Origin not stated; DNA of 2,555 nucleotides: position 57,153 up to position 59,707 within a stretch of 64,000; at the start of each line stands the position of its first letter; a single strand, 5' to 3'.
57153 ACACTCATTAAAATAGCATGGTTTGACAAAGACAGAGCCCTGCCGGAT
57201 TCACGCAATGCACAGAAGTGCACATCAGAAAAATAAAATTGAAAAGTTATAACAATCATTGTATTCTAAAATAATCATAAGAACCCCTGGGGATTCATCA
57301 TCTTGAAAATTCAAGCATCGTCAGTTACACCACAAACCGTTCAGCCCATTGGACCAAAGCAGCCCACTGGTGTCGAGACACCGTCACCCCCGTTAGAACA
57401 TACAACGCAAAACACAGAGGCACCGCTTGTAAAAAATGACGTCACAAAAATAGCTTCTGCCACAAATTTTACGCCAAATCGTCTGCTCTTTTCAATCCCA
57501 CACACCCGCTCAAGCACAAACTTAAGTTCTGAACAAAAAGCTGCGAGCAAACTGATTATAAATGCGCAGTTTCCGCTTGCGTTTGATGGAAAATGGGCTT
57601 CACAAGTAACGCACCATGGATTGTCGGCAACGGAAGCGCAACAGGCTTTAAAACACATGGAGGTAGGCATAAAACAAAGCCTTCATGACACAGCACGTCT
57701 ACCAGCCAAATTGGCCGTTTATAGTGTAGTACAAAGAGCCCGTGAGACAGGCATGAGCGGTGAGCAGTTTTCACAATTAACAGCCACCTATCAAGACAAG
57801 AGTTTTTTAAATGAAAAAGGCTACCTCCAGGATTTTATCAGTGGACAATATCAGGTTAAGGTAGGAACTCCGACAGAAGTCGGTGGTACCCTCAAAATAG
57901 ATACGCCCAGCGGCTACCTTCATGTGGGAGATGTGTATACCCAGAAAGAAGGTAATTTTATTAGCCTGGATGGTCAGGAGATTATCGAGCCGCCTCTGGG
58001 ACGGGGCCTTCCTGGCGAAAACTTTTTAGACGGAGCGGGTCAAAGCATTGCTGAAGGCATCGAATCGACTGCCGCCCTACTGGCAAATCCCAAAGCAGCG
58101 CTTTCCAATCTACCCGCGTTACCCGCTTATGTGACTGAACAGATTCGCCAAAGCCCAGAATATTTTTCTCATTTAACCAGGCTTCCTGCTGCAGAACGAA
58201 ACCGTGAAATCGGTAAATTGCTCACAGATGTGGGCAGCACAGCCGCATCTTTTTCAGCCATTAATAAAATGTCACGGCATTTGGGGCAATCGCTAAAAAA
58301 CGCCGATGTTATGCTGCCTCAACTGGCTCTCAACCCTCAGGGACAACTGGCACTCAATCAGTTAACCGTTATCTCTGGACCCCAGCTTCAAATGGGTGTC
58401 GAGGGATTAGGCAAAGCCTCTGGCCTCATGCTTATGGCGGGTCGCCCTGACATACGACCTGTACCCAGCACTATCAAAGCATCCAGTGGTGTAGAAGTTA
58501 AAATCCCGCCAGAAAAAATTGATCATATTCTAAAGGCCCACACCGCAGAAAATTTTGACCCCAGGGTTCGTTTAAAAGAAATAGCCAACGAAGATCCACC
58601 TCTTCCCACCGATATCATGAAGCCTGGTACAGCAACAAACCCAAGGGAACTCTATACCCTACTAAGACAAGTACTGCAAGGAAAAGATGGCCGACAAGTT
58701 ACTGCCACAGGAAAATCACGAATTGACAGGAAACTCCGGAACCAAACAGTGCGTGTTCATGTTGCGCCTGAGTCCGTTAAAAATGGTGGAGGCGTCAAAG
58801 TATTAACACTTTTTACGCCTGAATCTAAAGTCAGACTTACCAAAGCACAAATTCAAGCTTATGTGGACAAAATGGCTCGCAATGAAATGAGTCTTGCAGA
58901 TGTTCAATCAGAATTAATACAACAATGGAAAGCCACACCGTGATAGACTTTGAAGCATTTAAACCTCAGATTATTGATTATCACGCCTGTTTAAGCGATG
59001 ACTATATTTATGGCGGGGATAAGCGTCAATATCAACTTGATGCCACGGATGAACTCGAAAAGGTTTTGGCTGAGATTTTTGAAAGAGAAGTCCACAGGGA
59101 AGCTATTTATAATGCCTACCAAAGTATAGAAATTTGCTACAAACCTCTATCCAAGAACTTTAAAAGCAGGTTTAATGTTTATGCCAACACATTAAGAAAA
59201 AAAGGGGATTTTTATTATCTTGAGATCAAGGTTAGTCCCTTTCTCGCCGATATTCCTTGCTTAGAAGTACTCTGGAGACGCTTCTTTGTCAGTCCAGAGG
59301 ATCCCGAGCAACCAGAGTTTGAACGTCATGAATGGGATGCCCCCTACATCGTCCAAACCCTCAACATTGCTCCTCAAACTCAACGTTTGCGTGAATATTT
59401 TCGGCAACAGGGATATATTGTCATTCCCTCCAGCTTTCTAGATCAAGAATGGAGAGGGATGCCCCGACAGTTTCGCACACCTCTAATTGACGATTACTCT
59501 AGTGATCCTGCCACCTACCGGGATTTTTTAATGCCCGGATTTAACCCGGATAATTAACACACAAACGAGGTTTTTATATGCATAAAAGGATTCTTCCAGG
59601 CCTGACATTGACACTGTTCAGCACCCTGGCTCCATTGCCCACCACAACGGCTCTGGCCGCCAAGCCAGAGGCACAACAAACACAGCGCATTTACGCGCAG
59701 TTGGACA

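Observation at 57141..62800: AT-richer island with an overlapping large-ORF/small-ORF pair (toxin/immunity-like) and a PIN-like two-gene pair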

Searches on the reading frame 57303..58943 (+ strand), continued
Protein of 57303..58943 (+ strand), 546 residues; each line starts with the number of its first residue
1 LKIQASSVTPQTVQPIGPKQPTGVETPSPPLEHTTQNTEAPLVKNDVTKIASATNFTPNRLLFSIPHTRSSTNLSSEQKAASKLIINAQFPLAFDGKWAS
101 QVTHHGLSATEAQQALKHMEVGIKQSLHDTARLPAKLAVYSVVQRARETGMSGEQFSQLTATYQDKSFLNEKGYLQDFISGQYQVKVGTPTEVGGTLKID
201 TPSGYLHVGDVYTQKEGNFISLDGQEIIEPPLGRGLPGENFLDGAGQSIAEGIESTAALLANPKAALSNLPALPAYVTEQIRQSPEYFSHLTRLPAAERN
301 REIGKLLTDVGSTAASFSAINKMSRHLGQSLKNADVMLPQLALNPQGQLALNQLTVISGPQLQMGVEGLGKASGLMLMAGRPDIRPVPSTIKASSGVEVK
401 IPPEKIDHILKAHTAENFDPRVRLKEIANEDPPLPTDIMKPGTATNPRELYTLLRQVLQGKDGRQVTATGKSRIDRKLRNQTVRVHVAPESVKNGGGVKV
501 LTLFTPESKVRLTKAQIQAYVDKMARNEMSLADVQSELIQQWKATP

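Call 107: find_encoding_contigs(protein=P0007, flank=6000, max_places=2)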
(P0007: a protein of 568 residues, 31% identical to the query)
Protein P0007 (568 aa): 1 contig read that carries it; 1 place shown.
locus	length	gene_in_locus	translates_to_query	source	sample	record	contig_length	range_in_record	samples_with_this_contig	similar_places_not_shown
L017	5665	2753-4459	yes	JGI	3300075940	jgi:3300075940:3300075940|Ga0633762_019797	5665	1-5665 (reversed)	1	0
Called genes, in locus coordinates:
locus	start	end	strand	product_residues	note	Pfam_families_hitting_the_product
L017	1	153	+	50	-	?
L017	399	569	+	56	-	-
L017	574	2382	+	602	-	PF13655:RVT_N, PF00078:RVT_1, PF08388:GIIM, PF01844:HNH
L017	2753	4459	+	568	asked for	-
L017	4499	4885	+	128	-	PF24722:DUF7674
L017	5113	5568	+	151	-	-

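Call 117: search_protein_families(library=pfam, proteins=[L017:4499-4885:+, L017:5113-5568:+], max_evalue=0.01)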
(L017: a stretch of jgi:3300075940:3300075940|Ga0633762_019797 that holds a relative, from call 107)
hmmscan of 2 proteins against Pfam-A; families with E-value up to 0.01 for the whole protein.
L017:4499-4885:+ (128 aa): 1 family
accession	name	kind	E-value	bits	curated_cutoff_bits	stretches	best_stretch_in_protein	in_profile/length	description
PF24722.1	DUF7674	-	7e-18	65.2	27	1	8-119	1-108/111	Domain of unknown function (DUF7674)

L017:5113-5568:+ (151 aa): 0 families

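Call 119: search_dna_similar(query=window:57303-58943:+, collection=plasmids, mode=protein, max_evalue=0.001, max_rows=12)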
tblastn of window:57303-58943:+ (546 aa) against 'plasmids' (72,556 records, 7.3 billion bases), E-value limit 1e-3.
No match.

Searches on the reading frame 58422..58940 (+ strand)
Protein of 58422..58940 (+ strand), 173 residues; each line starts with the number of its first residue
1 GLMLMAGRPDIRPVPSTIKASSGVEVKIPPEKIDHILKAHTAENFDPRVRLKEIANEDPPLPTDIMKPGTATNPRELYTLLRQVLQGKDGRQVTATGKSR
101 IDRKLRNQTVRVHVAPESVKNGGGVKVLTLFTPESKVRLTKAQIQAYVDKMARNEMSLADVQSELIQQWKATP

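Call 28: search_solved_structures(query=A1, max_evalue=10, show_alignments=2)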
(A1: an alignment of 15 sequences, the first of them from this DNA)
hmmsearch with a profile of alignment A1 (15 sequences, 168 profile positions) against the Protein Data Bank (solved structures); distinct sequences matched with E-value up to 10: 2.
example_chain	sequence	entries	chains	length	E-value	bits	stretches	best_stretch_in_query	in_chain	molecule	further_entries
7y9n_A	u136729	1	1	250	0.058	16.3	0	70-90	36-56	Spike protein S2',5HB-H2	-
4myy_A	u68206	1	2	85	0.34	13.8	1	84-164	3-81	CurG, CurH fusion protein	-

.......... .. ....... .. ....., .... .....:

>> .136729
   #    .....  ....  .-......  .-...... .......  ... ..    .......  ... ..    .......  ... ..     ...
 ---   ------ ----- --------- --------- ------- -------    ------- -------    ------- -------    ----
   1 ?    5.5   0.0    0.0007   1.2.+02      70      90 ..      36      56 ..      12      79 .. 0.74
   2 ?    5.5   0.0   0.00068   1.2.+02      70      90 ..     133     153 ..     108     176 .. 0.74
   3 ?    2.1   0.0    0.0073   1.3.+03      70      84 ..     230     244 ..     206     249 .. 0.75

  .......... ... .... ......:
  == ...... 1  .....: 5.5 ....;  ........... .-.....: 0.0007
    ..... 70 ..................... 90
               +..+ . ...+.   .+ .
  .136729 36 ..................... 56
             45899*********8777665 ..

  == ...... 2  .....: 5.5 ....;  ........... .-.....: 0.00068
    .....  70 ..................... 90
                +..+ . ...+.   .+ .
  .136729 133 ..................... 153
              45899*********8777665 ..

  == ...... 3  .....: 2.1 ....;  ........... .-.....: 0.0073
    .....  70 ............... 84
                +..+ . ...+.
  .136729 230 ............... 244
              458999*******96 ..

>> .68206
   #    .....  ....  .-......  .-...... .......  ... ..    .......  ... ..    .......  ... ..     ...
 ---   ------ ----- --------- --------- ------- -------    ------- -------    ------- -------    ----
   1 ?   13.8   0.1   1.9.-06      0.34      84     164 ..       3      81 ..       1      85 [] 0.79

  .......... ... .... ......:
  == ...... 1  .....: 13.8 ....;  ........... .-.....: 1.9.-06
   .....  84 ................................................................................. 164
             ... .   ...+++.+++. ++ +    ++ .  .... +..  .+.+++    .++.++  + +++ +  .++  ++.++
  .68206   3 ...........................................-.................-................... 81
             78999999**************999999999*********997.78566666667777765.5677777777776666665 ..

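Call 35: predict_structure(alignment_id=A1)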
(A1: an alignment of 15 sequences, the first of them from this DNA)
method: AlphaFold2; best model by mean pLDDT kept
length: 173 residues; sequences in the alignment: 15
mean_pLDDT: 92.7   pTM: 0.84
mean pLDDT of the five models: 92.7, 91.7, 91.6, 90.9, 90.8
residues with pLDDT >= 90: 143; 70-90: 24; 50-70: 4; < 50: 2
segments of 3 or more residues with pLDDT < 50: none
pLDDT, mean of each block of 10 residues (from residue 1): 64 93 96 95 97 87 93 95 97 94 93 94 93 95 97 97 96 86
secondary structure, 60 per line:
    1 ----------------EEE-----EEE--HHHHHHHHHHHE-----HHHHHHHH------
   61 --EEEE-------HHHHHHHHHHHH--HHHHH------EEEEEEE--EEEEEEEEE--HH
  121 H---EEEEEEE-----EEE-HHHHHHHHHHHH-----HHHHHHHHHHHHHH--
elements in order: E17-19 E25-27 H30-40 H47-54 E63-66 H74-85 H88-92 E99-105 E108-116 E125-131 E137-139 H141-152 H158-171

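Call 39: fold_search(model_id=the predicted structure, library=pdb)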
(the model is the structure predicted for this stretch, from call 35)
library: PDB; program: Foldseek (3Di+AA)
matches with E <= 10: 419; with E <= 0.001: 0
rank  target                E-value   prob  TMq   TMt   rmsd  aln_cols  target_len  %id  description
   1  2jem_A                7.1e-02  0.30  0.17  0.13  11.6        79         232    9  Native family 12 xyloglucanase from Bacillus licheniformis (released 2007-03-20)
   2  6zj8_A                1.6e-01  0.12  0.17  0.20  13.2       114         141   10  Structure of the PAS domain from Bordetella pertussis BvgS (released 2020-11-11)
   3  6vek_A                3.0e-01  0.25  0.31  0.19  10.2       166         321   14  Contact-dependent growth inhibition toxin-immunity protein complex from from E. coli 3006, full-length (released 2021-01-27)
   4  7vba_N                3.2e-01  0.20  0.15  0.17  10.7        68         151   22  Structure of the pre state human RNA Polymerase I Elongation Complex (released 2022-02-16)
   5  2jen_A                3.6e-01  0.16  0.17  0.13  11.6        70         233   10  Family 12 xyloglucanase from Bacillus licheniformis in complex with ligand (released 2007-03-20)
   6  6zj8_E                4.5e-01  0.11  0.19  0.23  13.0       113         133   12  Structure of the PAS domain from Bordetella pertussis BvgS (released 2020-11-11)
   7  5ja8_G                4.8e-01  0.18  0.20  0.29  11.4        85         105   22  Crystal structure of the HigB2 toxin in complex with Nb2 (released 2017-04-05)
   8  3vol                  5.1e-01  0.08  0.20  0.24  15.1       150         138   13  X-ray Crystal Structure of PAS-HAMP Aer2 in the CN-bound Form (released 2012-05-23)
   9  4hi4_A                5.4e-01  0.15  0.23  0.31  11.8       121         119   13  Crystal structure of the 5-coordinate ferric heme-binding PAS domain of Aer2 from P. aeruginosa (released 2013-01-09)
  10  6zj8_B                5.4e-01  0.06  0.16  0.19  13.4       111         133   13  Structure of the PAS domain from Bordetella pertussis BvgS (released 2020-11-11)
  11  8v34_C                6.9e-01  0.12  0.18  0.19  12.5       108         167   15  Crystal structure of S. aureus TarK N-terminal domain (released 2024-04-03)
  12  1gpp                  6.9e-01  0.08  0.12  0.10  11.6        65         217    9  Crystal structure of the S.cerevisiae Homing Endonuclease PI-SceI Domain I (released 2002-09-19)
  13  6zj8_F                6.9e-01  0.06  0.17  0.20  13.6       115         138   13  Structure of the PAS domain from Bordetella pertussis BvgS (released 2020-11-11)
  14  8txr_A                7.3e-01  0.03  0.11  0.06  13.3       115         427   16  E. coli ExoVII(H238A) (released 2024-01-31)
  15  3fc7_B                7.7e-01  0.09  0.18  0.27   9.9       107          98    6  The crystal structure of a domain of HTR-like protein from Haloarcula marismortui ATCC 43049 (released 2008-12-09)
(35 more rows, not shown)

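Call 70: find_related_loci(query=A7, collection=genome_contigs, flank=8000)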
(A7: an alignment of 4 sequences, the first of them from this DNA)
Query A7 (173 aa) in genome_contigs; peptide patterns used: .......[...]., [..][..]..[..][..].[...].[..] (x = any residue, [..] = any of these).
99 stretches matched a pattern; 1 encode a relative of the query (tblastn E <= 1e-3); 1 distinct loci.
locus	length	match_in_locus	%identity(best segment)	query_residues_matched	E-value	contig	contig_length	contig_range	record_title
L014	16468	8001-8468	40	8-165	2e-35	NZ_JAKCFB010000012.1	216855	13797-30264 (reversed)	Myxococcus dinghuensis strain K15C18031901 gnl_BDEABKDG_12, whole genome shotgun sequence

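Call 109: find_related_loci(query=A7, collection=viral_contigs, flank=3000)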
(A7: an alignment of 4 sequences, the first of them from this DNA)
Query A7 (173 aa) in viral_contigs; peptide patterns used: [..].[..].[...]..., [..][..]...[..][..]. (x = any residue, [..] = any of these).
46 stretches matched a pattern, but none encodes a relative of the query by tblastn (E <= 1e-3).

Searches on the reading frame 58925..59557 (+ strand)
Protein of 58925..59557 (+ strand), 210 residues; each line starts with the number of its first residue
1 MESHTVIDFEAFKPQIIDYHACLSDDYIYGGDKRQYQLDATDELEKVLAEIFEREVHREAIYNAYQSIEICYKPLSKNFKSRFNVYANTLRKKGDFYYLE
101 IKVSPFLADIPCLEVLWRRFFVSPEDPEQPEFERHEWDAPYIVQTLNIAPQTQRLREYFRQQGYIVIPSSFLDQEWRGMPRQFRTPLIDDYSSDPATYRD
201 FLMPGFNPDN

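Call 3: search_protein_families(library=pfam, proteins=[window:58925-59557:+], max_evalue=0.1)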
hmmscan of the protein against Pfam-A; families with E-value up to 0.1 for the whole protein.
window:58925-59557:+ (210 aa): 0 families

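Call 5: search_protein_families(library=ncbifam, proteins=[window:58925-59557:+], max_evalue=0.1)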
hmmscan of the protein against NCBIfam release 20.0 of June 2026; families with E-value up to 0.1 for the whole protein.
window:58925-59557:+ (210 aa): 0 families

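Call 6: search_protein_families(library=padloc, proteins=[window:58925-59557:+], max_evalue=0.1)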
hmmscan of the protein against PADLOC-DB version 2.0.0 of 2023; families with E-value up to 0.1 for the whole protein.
window:58925-59557:+ (210 aa): 0 families

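Call 18: search_solved_structures(query=window:58925-59557:+, max_evalue=1)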
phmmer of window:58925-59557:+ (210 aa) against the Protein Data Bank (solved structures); distinct sequences matched with E-value up to 1: 0.

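Call 19: predict_structure(protein=window:58925-59557:+)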
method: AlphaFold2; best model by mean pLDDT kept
length: 210 residues; sequences in the alignment: 1
mean_pLDDT: 36.6   pTM: 0.25
mean pLDDT of the five models: 36.6, 35.7, 32.3, 31.7, 30.9
residues with pLDDT >= 90: 0; 70-90: 0; 50-70: 3; < 50: 207
segments of 3 or more residues with pLDDT < 50: 1-32, 37-49, 51-210
pLDDT, mean of each block of 10 residues (from residue 1): 25 31 41 47 47 43 33 31 35 37 38 34 30 29 35 45 42 37 33 39 36
secondary structure, 60 per line:
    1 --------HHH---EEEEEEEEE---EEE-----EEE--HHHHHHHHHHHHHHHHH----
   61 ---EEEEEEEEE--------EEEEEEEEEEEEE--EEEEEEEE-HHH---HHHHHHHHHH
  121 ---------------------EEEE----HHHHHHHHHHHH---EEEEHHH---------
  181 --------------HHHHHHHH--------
elements in order: E15-23 E27-29 E35-37 H40-56 E64-72 E81-93 E96-103 H111-120 E142-145 H150-161 E165-168 H195-202

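Call 38: find_homologous_proteins(query=A2)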
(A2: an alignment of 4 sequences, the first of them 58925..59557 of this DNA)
Query A2 (4 sequences) (210 aa, profile of the alignment): 20 proteins with E <= 0.001 among 2438 candidates.
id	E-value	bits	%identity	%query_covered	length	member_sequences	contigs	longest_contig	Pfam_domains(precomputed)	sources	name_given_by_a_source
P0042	1.5e-86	308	58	6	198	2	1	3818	-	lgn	-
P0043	9.3e-83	295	24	42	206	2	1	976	-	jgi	-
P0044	2.8e-74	268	21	34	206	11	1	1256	-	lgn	-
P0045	1.7e-73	265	31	34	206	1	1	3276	-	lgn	-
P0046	1.6e-70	255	30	29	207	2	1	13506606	-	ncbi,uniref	ncbi:hypothetical protein ACN28E_10090 [Archangium lansingense]|uniref:hypothetical protein n=1 Tax=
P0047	2.0e-70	255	58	6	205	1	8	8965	-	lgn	-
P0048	1.1e-64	236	27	23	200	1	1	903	-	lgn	-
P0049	9.7e-61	223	100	98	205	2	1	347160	-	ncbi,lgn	-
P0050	3.2e-59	218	58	6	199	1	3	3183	-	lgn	-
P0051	1.3e-58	216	35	10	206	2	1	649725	-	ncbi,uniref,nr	ncbi:hypothetical protein [Myxococcus sp. CA040A]|uniref:hypothetical protein n=1 Tax=Myxococcus sp.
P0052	2.4e-57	212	58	6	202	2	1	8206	-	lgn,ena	-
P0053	8.1e-57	210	58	6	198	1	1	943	-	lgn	-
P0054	5.8e-56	208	-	-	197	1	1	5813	-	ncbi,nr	ncbi:MAG: hypothetical protein KDE19_23890 [Caldilineaceae bacterium]|nr:hypothetical protein [Caldi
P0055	7.4e-56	207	-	-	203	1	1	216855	-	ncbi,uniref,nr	ncbi:hypothetical protein LZ198_17855 [Myxococcus sp. K15C18031901]|uniref:hypothetical protein n=1 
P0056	4.0e-54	202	38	14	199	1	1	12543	-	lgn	-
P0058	1.0e-51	194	82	98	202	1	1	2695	-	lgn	-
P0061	9.4e-23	99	53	97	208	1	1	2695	-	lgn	-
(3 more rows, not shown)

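Call 40: list_cluster_members(proteins=[P0049, P0058, P0061])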
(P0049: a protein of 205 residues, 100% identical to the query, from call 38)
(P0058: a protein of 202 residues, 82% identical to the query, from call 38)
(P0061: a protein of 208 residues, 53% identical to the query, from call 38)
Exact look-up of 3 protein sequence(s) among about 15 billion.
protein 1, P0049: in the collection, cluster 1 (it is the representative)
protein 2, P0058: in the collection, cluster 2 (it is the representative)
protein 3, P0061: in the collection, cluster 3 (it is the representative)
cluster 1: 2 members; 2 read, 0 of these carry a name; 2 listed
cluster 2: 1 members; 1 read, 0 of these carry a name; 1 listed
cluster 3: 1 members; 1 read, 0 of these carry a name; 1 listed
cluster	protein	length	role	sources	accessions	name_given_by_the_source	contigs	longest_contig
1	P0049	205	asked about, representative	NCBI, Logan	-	-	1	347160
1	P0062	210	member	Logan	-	-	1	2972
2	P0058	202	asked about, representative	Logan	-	-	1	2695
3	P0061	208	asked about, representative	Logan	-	-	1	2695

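Call 42: find_encoding_contigs(protein=P0049, flank=10000, max_places=3)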
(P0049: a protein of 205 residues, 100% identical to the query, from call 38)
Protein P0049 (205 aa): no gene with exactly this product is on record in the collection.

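Call 76: find_encoding_contigs(protein=P0061, flank=5000, max_places=3)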
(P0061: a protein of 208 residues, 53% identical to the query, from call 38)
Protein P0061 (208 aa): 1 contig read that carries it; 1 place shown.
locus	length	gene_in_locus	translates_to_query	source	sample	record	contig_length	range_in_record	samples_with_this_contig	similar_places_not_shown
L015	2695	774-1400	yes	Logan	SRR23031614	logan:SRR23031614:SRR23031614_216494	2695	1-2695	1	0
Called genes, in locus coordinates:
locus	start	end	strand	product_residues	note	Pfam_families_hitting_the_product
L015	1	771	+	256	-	?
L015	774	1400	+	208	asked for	-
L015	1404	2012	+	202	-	-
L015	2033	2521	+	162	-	PF10722:YbjN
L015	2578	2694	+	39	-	?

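Call 105: search_protein_families(library=phrogs, proteins=[window:58925-59557:+], max_evalue=0.01)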
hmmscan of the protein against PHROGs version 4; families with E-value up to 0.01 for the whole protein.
window:58925-59557:+ (210 aa): 0 families
